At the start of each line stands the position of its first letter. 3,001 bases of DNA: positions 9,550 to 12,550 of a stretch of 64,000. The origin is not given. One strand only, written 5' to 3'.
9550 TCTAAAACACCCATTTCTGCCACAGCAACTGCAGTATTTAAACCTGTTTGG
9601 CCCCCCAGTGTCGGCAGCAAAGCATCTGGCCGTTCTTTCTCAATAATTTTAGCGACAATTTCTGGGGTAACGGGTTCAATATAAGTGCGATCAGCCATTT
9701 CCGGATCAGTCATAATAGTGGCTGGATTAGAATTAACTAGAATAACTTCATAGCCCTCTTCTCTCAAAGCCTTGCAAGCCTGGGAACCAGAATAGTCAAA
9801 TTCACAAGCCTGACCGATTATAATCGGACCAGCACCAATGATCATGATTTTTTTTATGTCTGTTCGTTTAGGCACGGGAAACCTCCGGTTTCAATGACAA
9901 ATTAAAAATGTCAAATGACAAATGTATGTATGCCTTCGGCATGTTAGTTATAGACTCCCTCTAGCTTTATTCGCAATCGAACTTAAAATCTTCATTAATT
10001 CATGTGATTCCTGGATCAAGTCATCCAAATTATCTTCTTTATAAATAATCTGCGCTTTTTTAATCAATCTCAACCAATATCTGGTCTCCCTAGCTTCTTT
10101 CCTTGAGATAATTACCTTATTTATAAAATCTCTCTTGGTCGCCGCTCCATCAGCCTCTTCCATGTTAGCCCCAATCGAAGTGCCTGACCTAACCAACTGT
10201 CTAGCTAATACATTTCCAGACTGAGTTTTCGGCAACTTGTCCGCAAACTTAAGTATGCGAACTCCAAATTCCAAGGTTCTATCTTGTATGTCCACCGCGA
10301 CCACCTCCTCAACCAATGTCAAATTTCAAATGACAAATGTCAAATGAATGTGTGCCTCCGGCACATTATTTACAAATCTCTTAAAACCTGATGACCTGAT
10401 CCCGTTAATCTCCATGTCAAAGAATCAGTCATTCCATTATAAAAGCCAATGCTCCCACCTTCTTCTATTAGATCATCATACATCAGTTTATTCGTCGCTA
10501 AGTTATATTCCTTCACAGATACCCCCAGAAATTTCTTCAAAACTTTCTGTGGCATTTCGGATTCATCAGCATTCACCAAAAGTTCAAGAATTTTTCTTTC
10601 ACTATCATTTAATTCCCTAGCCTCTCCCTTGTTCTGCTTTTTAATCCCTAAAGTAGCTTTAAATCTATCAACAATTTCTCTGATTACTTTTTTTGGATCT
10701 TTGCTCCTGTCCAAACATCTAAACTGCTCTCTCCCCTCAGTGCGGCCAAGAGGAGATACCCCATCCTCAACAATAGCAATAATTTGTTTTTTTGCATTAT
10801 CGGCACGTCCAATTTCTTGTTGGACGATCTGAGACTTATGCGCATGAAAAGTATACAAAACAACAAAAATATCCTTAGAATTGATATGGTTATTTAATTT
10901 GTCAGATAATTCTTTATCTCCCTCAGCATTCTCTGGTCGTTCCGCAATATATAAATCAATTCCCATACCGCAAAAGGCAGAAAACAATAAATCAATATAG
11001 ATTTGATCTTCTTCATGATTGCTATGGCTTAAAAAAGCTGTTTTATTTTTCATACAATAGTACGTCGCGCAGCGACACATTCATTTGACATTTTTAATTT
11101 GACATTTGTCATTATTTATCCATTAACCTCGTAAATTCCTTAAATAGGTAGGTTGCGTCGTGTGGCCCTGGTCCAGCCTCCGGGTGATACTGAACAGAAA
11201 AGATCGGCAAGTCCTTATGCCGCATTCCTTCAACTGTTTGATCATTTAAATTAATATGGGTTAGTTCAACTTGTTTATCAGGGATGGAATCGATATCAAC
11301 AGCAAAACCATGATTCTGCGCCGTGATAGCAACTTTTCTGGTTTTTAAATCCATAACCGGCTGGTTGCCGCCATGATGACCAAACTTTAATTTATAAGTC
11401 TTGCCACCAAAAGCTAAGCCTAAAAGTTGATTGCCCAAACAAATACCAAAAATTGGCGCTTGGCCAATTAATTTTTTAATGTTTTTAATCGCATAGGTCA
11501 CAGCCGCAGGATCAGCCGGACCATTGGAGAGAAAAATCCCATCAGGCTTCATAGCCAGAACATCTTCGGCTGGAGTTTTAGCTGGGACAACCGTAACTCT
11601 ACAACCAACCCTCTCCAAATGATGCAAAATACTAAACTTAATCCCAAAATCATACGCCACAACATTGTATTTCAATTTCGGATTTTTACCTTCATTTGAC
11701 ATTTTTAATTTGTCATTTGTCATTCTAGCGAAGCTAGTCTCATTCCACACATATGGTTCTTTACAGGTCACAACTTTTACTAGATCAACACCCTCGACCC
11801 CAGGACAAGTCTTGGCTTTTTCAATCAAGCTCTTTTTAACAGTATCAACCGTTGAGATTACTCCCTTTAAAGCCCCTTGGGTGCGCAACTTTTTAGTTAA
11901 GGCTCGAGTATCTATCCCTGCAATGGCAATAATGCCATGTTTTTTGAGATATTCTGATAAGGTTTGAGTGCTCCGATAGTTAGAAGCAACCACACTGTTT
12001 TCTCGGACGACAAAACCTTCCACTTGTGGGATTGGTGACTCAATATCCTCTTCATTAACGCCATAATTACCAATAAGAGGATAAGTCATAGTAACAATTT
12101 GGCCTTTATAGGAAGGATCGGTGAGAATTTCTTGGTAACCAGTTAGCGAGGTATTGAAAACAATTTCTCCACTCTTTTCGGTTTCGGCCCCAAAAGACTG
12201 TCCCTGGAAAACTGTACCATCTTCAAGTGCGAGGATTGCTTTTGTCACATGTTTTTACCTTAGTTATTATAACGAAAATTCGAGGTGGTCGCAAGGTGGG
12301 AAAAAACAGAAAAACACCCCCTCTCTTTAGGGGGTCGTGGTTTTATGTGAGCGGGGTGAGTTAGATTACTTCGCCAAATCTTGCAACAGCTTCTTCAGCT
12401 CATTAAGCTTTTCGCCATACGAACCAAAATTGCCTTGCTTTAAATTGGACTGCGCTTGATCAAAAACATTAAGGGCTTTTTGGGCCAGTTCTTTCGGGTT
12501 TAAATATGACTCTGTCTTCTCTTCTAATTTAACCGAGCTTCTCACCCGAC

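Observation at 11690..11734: Repeat-family copy (R4) inserted in-frame in the carA inter-domain linker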

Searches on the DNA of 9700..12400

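Call 48: search_rna_families(source=window, start=9700, end=12400, threshold=evalue, max_evalue=1)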
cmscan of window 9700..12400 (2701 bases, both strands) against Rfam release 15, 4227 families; matches with E-value up to 1: 0.
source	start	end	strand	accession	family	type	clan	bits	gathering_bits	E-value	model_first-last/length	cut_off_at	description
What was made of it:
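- There is no Rfam match (call 48).
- Tried and rejected: Rfam has no family matching the arms or anything else in 9700-12400 (call 48).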

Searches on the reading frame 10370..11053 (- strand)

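Call 7: search_protein_families(library=pfam, proteins=[window:10370-11053:-], max_evalue=0.01)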
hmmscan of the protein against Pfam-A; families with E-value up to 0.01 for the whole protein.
window:10370-11053:- (227 aa): 2 families
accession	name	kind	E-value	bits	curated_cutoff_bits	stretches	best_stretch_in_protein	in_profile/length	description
PF08937.16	ThsB_TIR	-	2.6e-09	37.8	21.2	1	7-98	1-97/100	Thoeris protein ThsB, TIR-like domain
PF13676.11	TIR_2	-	9.6e-06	26.5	28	1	7-115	2-107/122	TIR domain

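Call 76: search_protein_families(library=pfam, proteins=[window:10370-11053:-], max_evalue=0.1)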
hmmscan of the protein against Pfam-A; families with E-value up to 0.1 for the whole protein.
window:10370-11053:- (227 aa): 2 families
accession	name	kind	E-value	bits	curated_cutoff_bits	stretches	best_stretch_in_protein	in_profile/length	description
PF08937.16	ThsB_TIR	-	2.6e-09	37.8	21.2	1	7-98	1-97/100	Thoeris protein ThsB, TIR-like domain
PF13676.11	TIR_2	-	9.6e-06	26.5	28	1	7-115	2-107/122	TIR domain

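Call 77: search_protein_families(library=padloc, proteins=[window:10370-11053:-], max_evalue=0.01)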
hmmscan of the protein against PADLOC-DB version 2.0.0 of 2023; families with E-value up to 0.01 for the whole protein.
window:10370-11053:- (227 aa): 8 families
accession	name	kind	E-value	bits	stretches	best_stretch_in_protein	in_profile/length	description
PDLC00436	ThsB1|ThsB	-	4.2e-09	34.2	1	3-93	35-126/183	TIR-like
PDLC00419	ThsB1|ThsB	-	7.6e-09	33.6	1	3-109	27-133/165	TIR-like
PDLC00418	ThsB1|ThsB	-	0.00022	19.1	1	3-100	4-104/155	TIR-like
PDLC00425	ThsB1|ThsB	-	0.00028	18.1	1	5-96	253-347/389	TIR-like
PDLC00423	ThsB1|ThsB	-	0.00042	18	1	4-93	36-127/190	TIR-like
PDLC00433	ThsB1|ThsB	-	0.0022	16.1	1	44-97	44-97/164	TIR-like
PDLC00431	ThsB1|ThsB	-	0.0041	15.5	1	44-95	47-98/162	TIR-like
PDLC02934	PRTase_III-A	-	0.0057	13.6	0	108-202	259-351/393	-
